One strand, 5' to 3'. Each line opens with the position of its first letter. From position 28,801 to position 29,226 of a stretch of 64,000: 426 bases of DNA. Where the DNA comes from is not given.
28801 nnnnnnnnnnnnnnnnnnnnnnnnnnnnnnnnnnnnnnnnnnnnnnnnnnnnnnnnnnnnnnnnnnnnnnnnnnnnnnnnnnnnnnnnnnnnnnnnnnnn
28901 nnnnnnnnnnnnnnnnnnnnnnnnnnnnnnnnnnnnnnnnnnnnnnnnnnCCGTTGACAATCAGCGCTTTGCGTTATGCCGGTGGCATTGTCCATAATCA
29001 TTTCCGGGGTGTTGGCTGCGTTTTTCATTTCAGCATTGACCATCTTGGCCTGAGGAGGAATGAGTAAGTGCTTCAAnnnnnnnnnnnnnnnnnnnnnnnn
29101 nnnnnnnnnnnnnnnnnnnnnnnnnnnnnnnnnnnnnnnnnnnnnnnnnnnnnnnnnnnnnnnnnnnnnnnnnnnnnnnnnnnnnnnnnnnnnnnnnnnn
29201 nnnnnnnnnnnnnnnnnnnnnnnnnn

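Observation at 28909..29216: GC-rich ORF-less transcription unit with consensus promoter and terminator; divergent promoters sharing a -35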

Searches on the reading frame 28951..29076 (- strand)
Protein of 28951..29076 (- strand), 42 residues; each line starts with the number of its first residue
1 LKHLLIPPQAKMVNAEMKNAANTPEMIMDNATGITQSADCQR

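Call 32: find_homologous_proteins(query=A3, max_evalue=10)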
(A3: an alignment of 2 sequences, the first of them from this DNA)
Query A3 (2 sequences) (42 aa, profile of the alignment): 2 proteins with E <= 10 among 2 candidates.
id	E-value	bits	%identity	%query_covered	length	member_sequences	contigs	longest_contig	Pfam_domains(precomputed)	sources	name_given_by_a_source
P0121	4.9e-25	105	53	95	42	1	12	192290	-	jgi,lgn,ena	jgi:hypothetical protein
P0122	2.6e-14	71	100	74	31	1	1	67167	-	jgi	jgi:hypothetical protein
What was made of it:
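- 28948..29076 (-): 42-codon ORF plus stop, TTG start: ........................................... Gene callers on other assemblies called it (P0121, P0122; call 32).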

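Call 38: find_related_loci(query=A3, collection=metagenome_contigs, flank=2500)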
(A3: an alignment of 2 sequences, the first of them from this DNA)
Query A3 (42 aa) in metagenome_contigs; peptide patterns used: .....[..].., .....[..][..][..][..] (x = any residue, [..] = any of these).
68 stretches matched a pattern, but none encodes a relative of the query by tblastn (E <= 1e-3).
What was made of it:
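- Tried and rejected: The metagenome peptide-pattern scan found nothing (call 38).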

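Call 49: search_protein_families(library=pfam, proteins=[window:28951-29076:-], max_evalue=1)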
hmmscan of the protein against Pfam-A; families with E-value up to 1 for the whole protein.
seq(42 aa): 0 families

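Call 50: search_protein_families(library=padloc, proteins=[window:28951-29076:-], max_evalue=0.01)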
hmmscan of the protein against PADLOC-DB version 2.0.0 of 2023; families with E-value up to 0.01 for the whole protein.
seq(42 aa): 0 families

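Call 53: find_encoding_contigs(protein=P0121, flank=3000, max_places=10)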
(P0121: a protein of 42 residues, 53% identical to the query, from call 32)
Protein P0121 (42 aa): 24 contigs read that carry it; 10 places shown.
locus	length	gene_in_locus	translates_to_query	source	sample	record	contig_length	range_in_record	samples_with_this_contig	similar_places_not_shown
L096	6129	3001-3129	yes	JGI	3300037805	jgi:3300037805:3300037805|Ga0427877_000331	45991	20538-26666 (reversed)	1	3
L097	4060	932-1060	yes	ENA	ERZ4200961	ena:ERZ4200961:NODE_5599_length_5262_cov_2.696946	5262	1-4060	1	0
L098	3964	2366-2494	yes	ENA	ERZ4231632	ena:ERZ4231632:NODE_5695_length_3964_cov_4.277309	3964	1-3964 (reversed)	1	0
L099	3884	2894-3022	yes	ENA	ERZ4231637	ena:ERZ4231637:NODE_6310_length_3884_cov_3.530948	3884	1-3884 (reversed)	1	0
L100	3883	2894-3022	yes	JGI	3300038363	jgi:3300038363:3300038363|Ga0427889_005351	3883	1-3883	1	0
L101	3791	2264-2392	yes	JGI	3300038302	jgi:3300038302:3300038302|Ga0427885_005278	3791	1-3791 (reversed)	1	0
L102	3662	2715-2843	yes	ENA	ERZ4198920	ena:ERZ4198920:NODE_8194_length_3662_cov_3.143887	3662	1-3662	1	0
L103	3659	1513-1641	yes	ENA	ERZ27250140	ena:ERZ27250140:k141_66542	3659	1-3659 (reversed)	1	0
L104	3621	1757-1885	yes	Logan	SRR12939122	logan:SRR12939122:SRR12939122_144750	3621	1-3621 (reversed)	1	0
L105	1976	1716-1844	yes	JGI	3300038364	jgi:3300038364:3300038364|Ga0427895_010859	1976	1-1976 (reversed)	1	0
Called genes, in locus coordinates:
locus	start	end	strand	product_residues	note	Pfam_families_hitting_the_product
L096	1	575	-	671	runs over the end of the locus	PF00082:Peptidase_S8, PF01839:FG-GAP (faint), PF13517:FG-GAP_3 (faint)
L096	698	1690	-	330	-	PF02449:Glyco_hydro_42 (faint)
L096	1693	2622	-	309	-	PF00892:EamA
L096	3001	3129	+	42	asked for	-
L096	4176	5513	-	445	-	PF02463:SMC_N (weak), PF11398:DUF2813 (faint), PF13175:AAA_15, PF13304:AAA_21, PF13175:AAA_15, PF20469:OLD-like_TOPRIM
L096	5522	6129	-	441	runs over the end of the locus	PF22053:DUF6938 (weak)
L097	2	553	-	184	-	?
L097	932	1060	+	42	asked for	-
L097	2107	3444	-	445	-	PF02463:SMC_N (weak), PF11398:DUF2813 (faint), PF13175:AAA_15, PF13304:AAA_21, PF13175:AAA_15, PF20469:OLD-like_TOPRIM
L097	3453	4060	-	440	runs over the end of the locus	PF22053:DUF6938 (weak)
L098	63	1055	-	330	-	PF02449:Glyco_hydro_42 (faint)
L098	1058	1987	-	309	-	PF00892:EamA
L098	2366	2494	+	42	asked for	-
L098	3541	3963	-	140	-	?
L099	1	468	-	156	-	?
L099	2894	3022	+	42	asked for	-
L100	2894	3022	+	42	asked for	-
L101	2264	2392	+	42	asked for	-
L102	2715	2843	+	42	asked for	-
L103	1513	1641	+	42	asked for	-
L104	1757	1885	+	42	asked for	-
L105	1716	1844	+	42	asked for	-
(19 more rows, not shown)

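Call 56: search_protein_representatives(alignment_id=A5)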
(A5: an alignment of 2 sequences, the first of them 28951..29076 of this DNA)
Query: 2 sequences, 45 profile positions. Proteins with E-value up to 0.001 (for the whole library): 5; up to 1e-10: 2; up to 1e-30: 0. The best 5 are listed.
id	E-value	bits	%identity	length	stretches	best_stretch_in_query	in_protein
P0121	1.5e-25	104.9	-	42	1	1-43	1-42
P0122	8.3e-15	70.5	-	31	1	12-45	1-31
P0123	1.1e-04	38.1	-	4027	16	21-41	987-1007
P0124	5.6e-04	35.9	-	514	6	17-40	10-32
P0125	8.1e-04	35.3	-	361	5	20-42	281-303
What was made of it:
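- No homologue or domain gives a functional handle (calls 32, 49, 56). The peptide has no homologues outside two species (call 56).
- Tried and rejected: The 5.8-billion-protein and 1.84-billion-representative searches found only the two orthologs (calls 32, 56).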

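Call 63: predict_structure(alignment_id=A5)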
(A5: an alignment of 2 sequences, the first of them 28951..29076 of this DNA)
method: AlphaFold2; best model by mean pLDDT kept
length: 42 residues; sequences in the alignment: 2
mean_pLDDT: 60.7   pTM: 0.14
mean pLDDT of the five models: 60.7, 60.5, 58.8, 58.3, 57.8
residues with pLDDT >= 90: 0; 70-90: 6; 50-70: 35; < 50: 1
segments of 3 or more residues with pLDDT < 50: none
pLDDT, mean of each block of 10 residues (from residue 1): 70 61 56 57 52
secondary structure, 60 per line:
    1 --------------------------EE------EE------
elements in order:
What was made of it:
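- The AlphaFold model has low confidence (pLDDT 61, call 63).
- Tried and rejected: AlphaFold gave pLDDT 61 with no helices or defined fold, so no fold search was attempted (call 63).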

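Call 67: find_related_loci(query=A5, collection=viral_contigs, flank=2500)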
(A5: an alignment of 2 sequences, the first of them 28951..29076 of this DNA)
Query A5 (42 aa) in viral_contigs; peptide patterns used: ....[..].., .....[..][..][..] (x = any residue, [..] = any of these).
41 stretches matched a pattern, but none encodes a relative of the query by tblastn (E <= 1e-3).
